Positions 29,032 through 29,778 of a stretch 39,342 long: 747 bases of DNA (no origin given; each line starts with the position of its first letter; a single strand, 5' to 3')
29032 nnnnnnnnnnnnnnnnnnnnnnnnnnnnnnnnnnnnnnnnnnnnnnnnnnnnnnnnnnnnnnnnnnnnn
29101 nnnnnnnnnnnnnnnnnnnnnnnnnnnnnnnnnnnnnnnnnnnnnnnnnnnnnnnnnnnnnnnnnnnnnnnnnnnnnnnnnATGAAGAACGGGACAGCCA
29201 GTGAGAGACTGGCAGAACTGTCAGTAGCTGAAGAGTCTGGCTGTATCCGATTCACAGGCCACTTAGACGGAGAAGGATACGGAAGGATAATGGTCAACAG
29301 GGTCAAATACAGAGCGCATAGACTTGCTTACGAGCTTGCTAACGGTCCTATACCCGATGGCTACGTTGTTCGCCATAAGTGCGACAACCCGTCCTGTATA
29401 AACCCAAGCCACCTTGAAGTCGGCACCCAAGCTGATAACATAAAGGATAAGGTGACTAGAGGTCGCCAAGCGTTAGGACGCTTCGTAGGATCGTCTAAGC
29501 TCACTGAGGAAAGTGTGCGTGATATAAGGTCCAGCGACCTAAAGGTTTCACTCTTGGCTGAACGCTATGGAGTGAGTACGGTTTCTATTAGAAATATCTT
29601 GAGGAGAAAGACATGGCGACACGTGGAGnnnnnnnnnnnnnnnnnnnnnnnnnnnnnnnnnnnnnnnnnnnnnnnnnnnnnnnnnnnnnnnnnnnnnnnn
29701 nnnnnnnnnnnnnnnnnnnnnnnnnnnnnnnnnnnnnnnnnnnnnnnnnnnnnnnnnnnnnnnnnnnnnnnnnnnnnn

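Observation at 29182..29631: Free-standing HNH homing endonuclease between the internal virion protein genes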

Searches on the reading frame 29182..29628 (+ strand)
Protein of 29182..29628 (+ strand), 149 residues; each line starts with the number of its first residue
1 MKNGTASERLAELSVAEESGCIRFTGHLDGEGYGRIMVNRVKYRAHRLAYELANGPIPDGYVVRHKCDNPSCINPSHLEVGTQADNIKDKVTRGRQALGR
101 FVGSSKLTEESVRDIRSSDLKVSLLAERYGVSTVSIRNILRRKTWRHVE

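Call 3: search_protein_families(library=pfam, proteins=[window:29182-29628:+], max_evalue=0.01)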
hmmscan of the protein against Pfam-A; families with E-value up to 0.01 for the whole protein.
window:29182-29628:+ (149 aa): 2 families
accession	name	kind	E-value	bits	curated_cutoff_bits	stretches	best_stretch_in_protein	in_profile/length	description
PF13392.12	HNH_3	-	2e-17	63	24.8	1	43-86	1-44/46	HNH endonuclease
PF05551.17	zf-His_Me_endon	-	3.6e-05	24.4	27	1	60-89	64-93/131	Zinc-binding loop region of homing endonuclease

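Call 4: search_protein_families(library=phrogs, proteins=[window:29182-29628:+], max_evalue=0.001)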
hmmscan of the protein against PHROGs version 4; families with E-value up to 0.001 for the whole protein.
window:29182-29628:+ (149 aa): 11 families
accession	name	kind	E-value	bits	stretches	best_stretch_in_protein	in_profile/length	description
phrog_59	-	DNA, RNA and nucleotide metabolism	1.1e-37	131.5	1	17-148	154-275/423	HNH endonuclease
phrog_6254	-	DNA, RNA and nucleotide metabolism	2e-33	116.9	1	14-117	7-117/154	HNH endonuclease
phrog_1872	-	DNA, RNA and nucleotide metabolism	1.3e-32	114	1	5-99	18-118/166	endonuclease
phrog_826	-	DNA, RNA and nucleotide metabolism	8.3e-29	102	1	4-92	68-160/281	HNH endonuclease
phrog_3593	-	DNA, RNA and nucleotide metabolism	4.6e-22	79.7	1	5-90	54-140/210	HNH endonuclease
phrog_1492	-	DNA, RNA and nucleotide metabolism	1.8e-19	71.2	1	18-96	77-165/414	HNH endonuclease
phrog_99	-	DNA, RNA and nucleotide metabolism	5e-14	53.8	1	26-93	143-208/383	HNH endonuclease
phrog_4842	-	DNA, RNA and nucleotide metabolism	6e-11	43.4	1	14-84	70-141/154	HNH endonuclease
phrog_959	-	DNA, RNA and nucleotide metabolism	4.3e-06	27.5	1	25-98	36-114/138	HNH endonuclease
phrog_1891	-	DNA, RNA and nucleotide metabolism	5.7e-05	23.7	1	41-76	163-198/255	HNH endonuclease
phrog_20467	-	DNA, RNA and nucleotide metabolism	0.0005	20.9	1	103-149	59-108/112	HNH endonuclease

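Call 38: search_solved_structures(query=window:29182-29628:+, max_evalue=1, show_alignments=2)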
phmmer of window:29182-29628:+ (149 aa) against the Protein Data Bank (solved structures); distinct sequences matched with E-value up to 1: 2.
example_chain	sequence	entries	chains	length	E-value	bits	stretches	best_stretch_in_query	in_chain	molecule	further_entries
1bl0_A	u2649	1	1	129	0.53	13.5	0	96-133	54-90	PROTEIN (MULTIPLE ANTIBIOTIC RESISTANCE PROTEIN)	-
1xs9_A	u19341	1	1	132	0.56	13.5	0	96-133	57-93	Multiple antibiotic resistance protein marA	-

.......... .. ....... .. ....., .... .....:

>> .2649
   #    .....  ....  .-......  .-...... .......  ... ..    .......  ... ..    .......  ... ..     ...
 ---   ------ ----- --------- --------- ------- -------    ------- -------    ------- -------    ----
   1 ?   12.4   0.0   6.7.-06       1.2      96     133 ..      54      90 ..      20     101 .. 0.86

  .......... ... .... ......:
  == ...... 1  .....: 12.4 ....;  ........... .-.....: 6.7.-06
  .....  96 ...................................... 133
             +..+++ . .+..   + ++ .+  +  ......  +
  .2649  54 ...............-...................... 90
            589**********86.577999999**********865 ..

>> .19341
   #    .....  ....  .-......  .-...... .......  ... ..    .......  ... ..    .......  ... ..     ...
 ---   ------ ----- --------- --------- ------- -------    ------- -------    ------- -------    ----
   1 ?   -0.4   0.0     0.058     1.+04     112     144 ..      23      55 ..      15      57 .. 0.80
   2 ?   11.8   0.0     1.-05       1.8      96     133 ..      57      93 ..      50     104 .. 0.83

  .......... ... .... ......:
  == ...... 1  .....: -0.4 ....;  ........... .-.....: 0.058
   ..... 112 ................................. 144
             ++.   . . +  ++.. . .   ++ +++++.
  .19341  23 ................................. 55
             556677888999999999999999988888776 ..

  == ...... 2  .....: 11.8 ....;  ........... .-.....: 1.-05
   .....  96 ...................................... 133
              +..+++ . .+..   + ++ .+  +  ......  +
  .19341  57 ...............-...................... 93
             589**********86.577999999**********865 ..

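Call 45: search_dna_similar(query=window:29182-29628:+, collection=phages, mode=protein, max_rows=60, max_evalue=1e-10)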
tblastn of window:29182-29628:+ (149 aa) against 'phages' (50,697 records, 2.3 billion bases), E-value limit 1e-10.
Records with a match: 1360; places in all: 1796; records where one place covers at least 80% of the query: 915.
Best place of each record, by identity: 95-99% 5; 90-95% 1; 80-90% 10; 60-80% 2; <60% 1342.
By first word of the organism name: Klebsiella 311; Escherichia 210; Acinetobacter 101; Mycobacterium 85; Salmonella 72; Yersinia 72; Gordonia 58; Pseudomonas 57; Bacillus 36; Ralstonia 33; and 63 more.
By host as written in the record: - 208; Klebsiella pneumoniae 174; Mycobacterium smegmatis mc2 155 65; Escherichia coli 54; Gordonia terrae 3612 46; Acinetobacter baumannii 42; Yersinia pestis 38; Klebsiella pneumoniae 135080 18; and 335 more.
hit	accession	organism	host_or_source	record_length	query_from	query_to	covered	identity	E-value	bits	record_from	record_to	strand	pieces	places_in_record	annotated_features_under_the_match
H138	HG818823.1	Citrobacter phage CR44b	Citrobacter rodentium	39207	1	149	100%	98.7%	7e-94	301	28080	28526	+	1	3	7.7C: predicted homing endonuclease | 7.7C: misc_feature | 7.7C: Predicted helix-turn-helix motif with score 1304.000, SD 3.63 at aa ... | 16: predicted internal virion protein D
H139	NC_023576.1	Citrobacter phage CR44b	Citrobacter rodentium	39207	1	149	100%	98.7%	7e-94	301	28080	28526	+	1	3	7.7C: HNH endonuclease | 7.7C: misc_feature | 7.7C: Predicted helix-turn-helix motif with score 1304.000, SD 3.63 at aa ... | 16: internal virion protein with endolysin domain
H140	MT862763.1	Escherichia phage vB_EcoP-U8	Escherichia coli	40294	1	149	100%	98.7%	1e-93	301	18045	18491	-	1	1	hypothetical protein | internal virion protein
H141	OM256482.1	Providencia phage EPr2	Providencia rettgeri MRSN 845308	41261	1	149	100%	98.7%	1e-93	301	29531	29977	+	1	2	putative HNH nuclease | putative peptidoglycan transglycosylase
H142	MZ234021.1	Escherichia phage vB_EcoP-101118UKE1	Escherichia coli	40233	1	149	100%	96.0%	1e-91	295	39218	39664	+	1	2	hypothetical protein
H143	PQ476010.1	Escherichia phage PhiNW-B1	Escherichia coli K1 LU_100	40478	1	149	100%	91.9%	2e-86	280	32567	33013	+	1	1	record has no annotation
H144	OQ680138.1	Escherichia phage PH1061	Escherichia coli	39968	1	148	99%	89.9%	4e-84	273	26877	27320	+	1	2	HNH endonuclease | internal virion protein with endolysin domain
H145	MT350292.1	Enterococcus phage EFA-1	Enterococcus faecalis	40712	1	149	100%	88.6%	4e-83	271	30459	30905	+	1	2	HNH endonuclease | internal virion protein D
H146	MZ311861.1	Escherichia phage vB_EcoP_LNA5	Escherichia coli K12 substrain MG1655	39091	1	149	100%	87.9%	1e-82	270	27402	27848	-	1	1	record has no annotation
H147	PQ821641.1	Escherichia phage SD6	Escherichia sp.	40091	1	148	99%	84.5%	9e-78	255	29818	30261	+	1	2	SD6000042: peptidoglycan transglycosylase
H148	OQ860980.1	Salmonella phage ST20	Salmonella enterica subsp. enterica ...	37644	1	148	99%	83.8%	4e-77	254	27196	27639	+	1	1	hypothetical protein | peptidoglycan lytic exotransglycosylase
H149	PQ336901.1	Salmonella phage CHRF_10022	Salmonella enterica subsp. enterica ...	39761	1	148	99%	83.8%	4e-77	254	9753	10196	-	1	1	HNH endonuclease | internal virion protein with endolysin domain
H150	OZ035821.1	Kayfunavirus PDP21P1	-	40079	1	148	99%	83.1%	1e-76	252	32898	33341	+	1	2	record has no annotation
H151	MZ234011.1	Escherichia phage vB_EcoP-22664UKE3-2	Escherichia coli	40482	1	148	99%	83.1%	1e-76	252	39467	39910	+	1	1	hypothetical protein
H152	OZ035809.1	Kayfunavirus T147P5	-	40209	1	148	99%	83.1%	3e-76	251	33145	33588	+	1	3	record has no annotation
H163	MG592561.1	Vibrio phage 1.191.O._10N.286.52.B4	Vibrio splendidus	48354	2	149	99%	45.6%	5e-35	133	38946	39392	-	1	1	hypothetical protein | helicase superfamily 1/2 ATP-binding domain protein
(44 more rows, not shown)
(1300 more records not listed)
